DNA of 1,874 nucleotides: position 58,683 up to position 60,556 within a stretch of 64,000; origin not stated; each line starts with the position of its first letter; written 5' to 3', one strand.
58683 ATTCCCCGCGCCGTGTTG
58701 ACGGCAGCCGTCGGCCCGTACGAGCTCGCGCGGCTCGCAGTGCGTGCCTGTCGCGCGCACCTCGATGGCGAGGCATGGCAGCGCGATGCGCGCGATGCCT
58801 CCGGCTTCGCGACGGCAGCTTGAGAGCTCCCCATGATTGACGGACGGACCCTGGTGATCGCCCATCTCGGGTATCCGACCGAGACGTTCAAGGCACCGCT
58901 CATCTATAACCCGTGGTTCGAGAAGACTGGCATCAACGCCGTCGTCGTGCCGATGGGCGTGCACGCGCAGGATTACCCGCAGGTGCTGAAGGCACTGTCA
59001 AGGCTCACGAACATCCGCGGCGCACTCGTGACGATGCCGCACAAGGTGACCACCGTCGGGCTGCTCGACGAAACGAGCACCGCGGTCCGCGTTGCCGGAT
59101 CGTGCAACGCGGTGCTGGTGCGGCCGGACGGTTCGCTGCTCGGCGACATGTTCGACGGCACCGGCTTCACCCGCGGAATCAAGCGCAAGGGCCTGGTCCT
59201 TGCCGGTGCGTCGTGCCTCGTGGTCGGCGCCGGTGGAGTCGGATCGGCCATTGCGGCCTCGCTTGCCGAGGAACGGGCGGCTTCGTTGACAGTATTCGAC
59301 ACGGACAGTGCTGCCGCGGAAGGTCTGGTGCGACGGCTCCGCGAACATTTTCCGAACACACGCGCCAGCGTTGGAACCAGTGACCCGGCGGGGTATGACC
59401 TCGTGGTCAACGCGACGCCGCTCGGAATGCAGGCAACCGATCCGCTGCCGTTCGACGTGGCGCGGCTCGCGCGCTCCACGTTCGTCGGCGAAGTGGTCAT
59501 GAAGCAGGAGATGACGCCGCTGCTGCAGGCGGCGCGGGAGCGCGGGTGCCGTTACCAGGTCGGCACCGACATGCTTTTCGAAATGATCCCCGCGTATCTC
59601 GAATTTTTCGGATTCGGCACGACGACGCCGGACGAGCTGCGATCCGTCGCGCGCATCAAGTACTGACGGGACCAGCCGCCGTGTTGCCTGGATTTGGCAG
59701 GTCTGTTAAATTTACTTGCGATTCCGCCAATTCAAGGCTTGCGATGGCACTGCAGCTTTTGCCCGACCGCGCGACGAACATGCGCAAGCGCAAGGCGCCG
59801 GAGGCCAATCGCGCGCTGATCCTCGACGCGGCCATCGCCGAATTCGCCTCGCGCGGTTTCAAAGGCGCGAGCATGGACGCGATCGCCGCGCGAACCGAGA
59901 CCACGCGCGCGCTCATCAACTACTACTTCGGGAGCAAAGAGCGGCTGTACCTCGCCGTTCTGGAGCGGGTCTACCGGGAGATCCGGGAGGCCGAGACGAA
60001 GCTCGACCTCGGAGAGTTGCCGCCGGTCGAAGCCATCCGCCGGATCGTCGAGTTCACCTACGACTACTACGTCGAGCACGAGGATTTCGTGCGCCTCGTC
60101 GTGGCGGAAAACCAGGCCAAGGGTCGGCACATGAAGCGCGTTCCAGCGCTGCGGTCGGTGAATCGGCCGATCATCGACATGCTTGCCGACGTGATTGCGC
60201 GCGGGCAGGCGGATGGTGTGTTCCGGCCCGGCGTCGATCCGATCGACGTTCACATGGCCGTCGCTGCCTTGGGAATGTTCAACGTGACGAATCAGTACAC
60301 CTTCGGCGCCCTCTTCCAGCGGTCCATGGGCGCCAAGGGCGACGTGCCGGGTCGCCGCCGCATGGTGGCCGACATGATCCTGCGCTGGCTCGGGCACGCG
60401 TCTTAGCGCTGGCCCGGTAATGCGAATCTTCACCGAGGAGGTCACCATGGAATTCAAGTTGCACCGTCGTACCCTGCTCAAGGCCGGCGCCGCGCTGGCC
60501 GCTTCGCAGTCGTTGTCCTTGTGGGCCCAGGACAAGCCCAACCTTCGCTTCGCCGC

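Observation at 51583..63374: Eleven-gene co-directional cluster mixing quinate/shikimate-type enzymes with an inositol-pathway-like ring-opening toolkit and a Tat-dependent TRAP importer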

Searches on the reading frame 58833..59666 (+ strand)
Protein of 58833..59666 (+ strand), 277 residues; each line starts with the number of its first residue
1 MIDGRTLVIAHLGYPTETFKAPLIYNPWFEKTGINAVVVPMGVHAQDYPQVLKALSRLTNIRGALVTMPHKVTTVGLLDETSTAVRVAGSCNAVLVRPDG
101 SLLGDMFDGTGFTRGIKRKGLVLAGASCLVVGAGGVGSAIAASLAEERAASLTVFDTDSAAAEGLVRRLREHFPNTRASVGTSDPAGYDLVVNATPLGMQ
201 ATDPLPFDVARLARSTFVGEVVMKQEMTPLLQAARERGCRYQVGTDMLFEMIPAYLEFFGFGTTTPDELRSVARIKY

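Call 4: search_protein_families(library=pfam, proteins=[window:58833-59666:+])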
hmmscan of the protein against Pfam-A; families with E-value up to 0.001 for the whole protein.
window:58833-59666:+ (277 aa): 4 families
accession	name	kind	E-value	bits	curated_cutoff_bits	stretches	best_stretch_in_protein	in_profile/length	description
PF08501.16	Shikimate_dh_N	-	7.6e-14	52.2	27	1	13-94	3-83/83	Shikimate dehydrogenase substrate binding domain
PF00899.27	ThiF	-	3.1e-05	23.7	28.1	1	123-167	18-62/238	ThiF family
PF13241.12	NAD_binding_7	-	6.6e-05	23.9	22.1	1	123-195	5-69/104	Putative NAD(P)-binding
PF03435.24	Sacchrp_dh_NADP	-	0.00078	20.2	25.1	0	129-175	2-50/129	Saccharopine dehydrogenase NADP binding domain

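Call 5: search_protein_families(library=ncbifam, proteins=[window:58833-59666:+])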
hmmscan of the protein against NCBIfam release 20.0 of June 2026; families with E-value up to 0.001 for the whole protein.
window:58833-59666:+ (277 aa): 20 families
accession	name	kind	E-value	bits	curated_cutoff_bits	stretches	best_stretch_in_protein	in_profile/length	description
NF001319.0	PRK00258.3-3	equivalog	6.8e-44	150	252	1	2-260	2-258/279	shikimate dehydrogenase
TIGR00507.1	aroE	equivalog_domain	2.2e-38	131.9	200.2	1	8-250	2-242/270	shikimate dehydrogenase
NF009200.0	PRK12548.1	subfamily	4.2e-37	128.1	432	1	2-249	5-263/289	shikimate dehydrogenase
NF009201.0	PRK12549.1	subfamily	1e-35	123.3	235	1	41-257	47-264/286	shikimate dehydrogenase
NF001312.0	PRK00258.1-4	equivalog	5.3e-35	121.1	295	1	12-271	15-276/285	shikimate dehydrogenase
NF001310.0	PRK00258.1-2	equivalog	4e-30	104.9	221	1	12-250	8-249/279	shikimate dehydrogenase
NF001313.0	PRK00258.2-1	equivalog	9.3e-30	104.1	431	1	2-250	5-263/290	shikimate dehydrogenase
NF001314.0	PRK00258.2-2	equivalog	1.9e-29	102.6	248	1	1-251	2-261/290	shikimate dehydrogenase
NF010631.0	PRK14027.1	equivalog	7.5e-27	94.4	515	1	46-258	49-266/283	quinate/shikimate dehydrogenase (NAD+)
NF001315.0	PRK00258.2-4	equivalog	1.7e-26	93.1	413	1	2-249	3-255/284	shikimate dehydrogenase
NF001322.0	PRK00258.3-6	equivalog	6.5e-26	91.3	285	1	8-249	7-239/272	shikimate dehydrogenase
NF009390.0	PRK12749.1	equivalog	3.2e-23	82.5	349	1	8-249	9-260/288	quinate/shikimate dehydrogenase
NF001316.0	PRK00258.2-5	equivalog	5.7e-23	81.5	247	1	11-249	6-233/263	shikimate dehydrogenase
NF009202.0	PRK12550.1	equivalog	2.1e-19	69.8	306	1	43-248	43-242/272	shikimate 5-dehydrogenase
NF006802.0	PRK09310.1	equivalog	1.2e-18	67.2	598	1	8-250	217-444/477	bifunctional 3-dehydroquinate dehydratase/shikimate dehydrogenase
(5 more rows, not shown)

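Call 40: search_solved_structures(query=window:58833-59666:+, max_evalue=1e-10, show_alignments=3)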
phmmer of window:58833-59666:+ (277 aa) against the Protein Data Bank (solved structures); distinct sequences matched with E-value up to 1e-10: 23.
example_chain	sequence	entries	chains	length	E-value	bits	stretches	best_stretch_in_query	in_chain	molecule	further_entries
4k28_A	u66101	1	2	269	2.1e-45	158.6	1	1-260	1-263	Shikimate dehydrogenase family protein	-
2egg_A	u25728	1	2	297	1.4e-24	90.4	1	9-250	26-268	Shikimate 5-dehydrogenase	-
3jyo_A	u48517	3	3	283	1.8e-24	90.1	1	46-261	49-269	Quinate/shikimate dehydrogenase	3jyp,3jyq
2nlo_A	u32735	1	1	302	2.2e-24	89.8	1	46-261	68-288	Shikimate dehydrogenase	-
3t4e_A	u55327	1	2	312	1.8e-22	83.5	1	8-249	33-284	Quinate/shikimate dehydrogenase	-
1npd_A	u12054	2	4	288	1.8e-22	83.4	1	8-248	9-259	HYPOTHETICAL SHIKIMATE 5-DEHYDROGENASE-LIKE PROTEIN YDIB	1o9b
1vi2_A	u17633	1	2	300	2.1e-22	83.2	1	8-249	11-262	Shikimate 5-dehydrogenase 2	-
7cok_A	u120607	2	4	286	5.9e-22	81.8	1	28-250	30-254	5-ketofructose reductase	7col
1nvt_A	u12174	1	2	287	9e-22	81.2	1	1-248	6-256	Shikimate 5'-dehydrogenase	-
3don_A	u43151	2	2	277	2.3e-21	79.8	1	10-250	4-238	Shikimate dehydrogenase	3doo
3tnl_A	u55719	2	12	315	2.5e-21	79.7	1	2-248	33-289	Shikimate dehydrogenase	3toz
3o8q_A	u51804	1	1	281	4e-19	72.5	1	11-249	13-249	Shikimate 5-dehydrogenase I alpha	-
3o8q_B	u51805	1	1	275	4e-19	72.5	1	12-249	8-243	Shikimate 5-dehydrogenase I alpha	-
3pgj_A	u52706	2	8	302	5.1e-19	72.1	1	11-249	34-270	Shikimate dehydrogenase | Shikimate 5-dehydrogenase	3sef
2hk7_A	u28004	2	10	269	1.8e-17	67.1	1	1-255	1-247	Shikimate dehydrogenase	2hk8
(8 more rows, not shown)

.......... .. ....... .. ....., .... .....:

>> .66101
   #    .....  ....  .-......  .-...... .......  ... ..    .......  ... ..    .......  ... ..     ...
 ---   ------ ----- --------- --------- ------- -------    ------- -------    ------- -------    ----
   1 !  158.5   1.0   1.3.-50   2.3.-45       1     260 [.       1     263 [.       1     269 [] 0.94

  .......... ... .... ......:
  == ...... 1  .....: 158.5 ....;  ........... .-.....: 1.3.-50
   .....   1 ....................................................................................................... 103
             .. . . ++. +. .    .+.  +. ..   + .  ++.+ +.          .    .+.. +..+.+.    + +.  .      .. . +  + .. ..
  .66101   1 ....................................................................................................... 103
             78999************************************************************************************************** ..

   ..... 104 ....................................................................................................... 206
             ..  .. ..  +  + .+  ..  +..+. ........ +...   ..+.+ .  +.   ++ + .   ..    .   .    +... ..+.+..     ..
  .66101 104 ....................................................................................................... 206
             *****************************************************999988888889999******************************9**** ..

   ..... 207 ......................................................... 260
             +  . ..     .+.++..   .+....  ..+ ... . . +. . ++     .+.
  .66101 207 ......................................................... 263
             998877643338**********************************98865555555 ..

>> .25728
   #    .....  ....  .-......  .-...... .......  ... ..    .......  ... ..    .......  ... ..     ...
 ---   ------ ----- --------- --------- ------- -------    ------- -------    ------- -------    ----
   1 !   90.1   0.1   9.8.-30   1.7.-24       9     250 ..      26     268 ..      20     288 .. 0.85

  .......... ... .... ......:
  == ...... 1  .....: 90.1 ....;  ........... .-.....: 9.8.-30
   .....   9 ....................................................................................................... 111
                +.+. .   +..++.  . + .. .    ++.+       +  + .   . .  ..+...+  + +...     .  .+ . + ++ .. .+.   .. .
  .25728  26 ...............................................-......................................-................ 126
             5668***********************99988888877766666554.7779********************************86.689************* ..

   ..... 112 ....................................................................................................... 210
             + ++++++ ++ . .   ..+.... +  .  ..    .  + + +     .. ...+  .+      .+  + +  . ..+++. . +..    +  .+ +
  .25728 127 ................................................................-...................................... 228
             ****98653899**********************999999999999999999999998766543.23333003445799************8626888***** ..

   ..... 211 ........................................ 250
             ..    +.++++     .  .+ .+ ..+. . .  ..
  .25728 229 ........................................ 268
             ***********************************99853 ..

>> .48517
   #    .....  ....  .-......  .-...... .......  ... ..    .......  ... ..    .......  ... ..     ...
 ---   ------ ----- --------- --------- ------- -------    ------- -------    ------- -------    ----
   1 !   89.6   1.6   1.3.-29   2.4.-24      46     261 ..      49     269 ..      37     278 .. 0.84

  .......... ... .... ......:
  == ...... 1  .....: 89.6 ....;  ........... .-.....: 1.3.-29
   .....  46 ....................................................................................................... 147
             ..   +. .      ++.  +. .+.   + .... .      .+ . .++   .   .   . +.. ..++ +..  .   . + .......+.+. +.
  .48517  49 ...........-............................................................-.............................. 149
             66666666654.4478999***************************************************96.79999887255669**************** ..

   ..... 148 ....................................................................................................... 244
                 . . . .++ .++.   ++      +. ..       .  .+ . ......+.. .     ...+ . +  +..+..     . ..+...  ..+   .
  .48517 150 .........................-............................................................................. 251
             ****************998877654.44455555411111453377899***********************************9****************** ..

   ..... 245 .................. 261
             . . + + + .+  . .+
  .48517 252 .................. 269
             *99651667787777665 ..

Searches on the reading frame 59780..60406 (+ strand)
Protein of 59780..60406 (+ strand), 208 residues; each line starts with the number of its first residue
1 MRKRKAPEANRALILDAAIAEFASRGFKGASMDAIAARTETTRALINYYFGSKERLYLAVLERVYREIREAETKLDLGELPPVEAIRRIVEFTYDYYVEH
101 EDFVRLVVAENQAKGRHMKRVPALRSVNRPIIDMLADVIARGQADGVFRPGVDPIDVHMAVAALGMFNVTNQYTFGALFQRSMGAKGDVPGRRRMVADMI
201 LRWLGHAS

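Call 4: search_protein_families(library=pfam, proteins=[window:59780-60406:+])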
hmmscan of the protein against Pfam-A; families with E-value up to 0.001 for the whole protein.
window:59780-60406:+ (208 aa): 4 families
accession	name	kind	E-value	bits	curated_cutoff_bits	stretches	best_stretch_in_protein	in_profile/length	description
PF17938.6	TetR_C_29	-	2e-43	147.7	26.2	1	82-200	1-119/119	Tetracyclin repressor-like, C-terminal domain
PF00440.29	TetR_N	-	2.7e-14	53.1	24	1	14-60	1-47/47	Bacterial regulatory proteins, tetR family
PF17932.6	TetR_C_24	-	7.3e-06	26.7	26.4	1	80-168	2-85/114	Tetracyclin repressor-like, C-terminal domain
PF17926.6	TetR_C_21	-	8.1e-05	23.2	26.2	1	93-200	9-109/111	Tetracyclin repressor-like, C-terminal domain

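Call 5: search_protein_families(library=ncbifam, proteins=[window:59780-60406:+])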
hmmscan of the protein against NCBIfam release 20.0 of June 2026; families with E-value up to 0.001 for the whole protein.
window:59780-60406:+ (208 aa): 18 families
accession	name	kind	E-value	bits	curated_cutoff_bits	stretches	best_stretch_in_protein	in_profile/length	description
TIGR03613.1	RutR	equivalog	3.4e-16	59.7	368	1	3-161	2-156/202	pyrimidine utilization regulatory protein R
NF011584.0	PRK15008.1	equivalog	1.4e-12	47.9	230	1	3-113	12-121/212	HTH-type transcriptional regulator RutR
TIGR03384.1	betaine_BetI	equivalog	3.2e-12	46.5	201.3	1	3-103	2-102/189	choline-binding transcriptional repressor BetI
NF041196.1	ScbR_bind_reg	equivalog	1.1e-11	45.3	150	1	10-163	7-156/191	ScbR family autoregulator-binding transcription factor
NF001978.0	PRK00767.1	equivalog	2.6e-10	40.4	118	1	1-97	1-98/197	transcriptional regulator BetI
NF037937.1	septum_RefZ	equivalog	2.9e-10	40.4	180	1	13-110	3-102/195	forespore capture DNA-binding protein RefZ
NF053516.1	TranRepPrsAVib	equivalog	4.9e-10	39.6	300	1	10-67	7-64/208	TetR family transcriptional repressor PsrA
NF050111.1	TransRegSACE7040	equivalog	2.1e-09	37.5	250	1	11-172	3-157/186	SACE_7040 family transcriptional regulator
NF008587.1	PRK11552.1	equivalog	8.6e-09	35.4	365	1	9-64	7-61/213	transcriptional regulator CecR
NF053731.1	TransRegFasRMycb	equivalog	1.9e-08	34.3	330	1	7-141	9-141/199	HTH-type transcriptional activator FasR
NF053878.1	FATransRegFadRBac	equivalog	9e-08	32.1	200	1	13-153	7-145/190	fatty acid metabolism transcriptional regulator FadR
NF007949.0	PRK10668.1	equivalog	9.9e-08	31.7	271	1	3-76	6-78/216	multidrug efflux transporter transcriptional repressor AcrR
NF051852.1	efflux_TF_MtrR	exception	3.8e-06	26.8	280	1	1-70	1-71/205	multidrug efflux system transcriptional repressor MtrR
NF007430.0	PRK09975.1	equivalog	1.5e-05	24.2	274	1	9-63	11-65/220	acrEF/envCD operon transcriptional regulator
TIGR03968.1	mycofact_TetR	equivalog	5.4e-05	22.9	224.9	1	5-96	5-95/190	mycofactocin system transcriptional regulator MftR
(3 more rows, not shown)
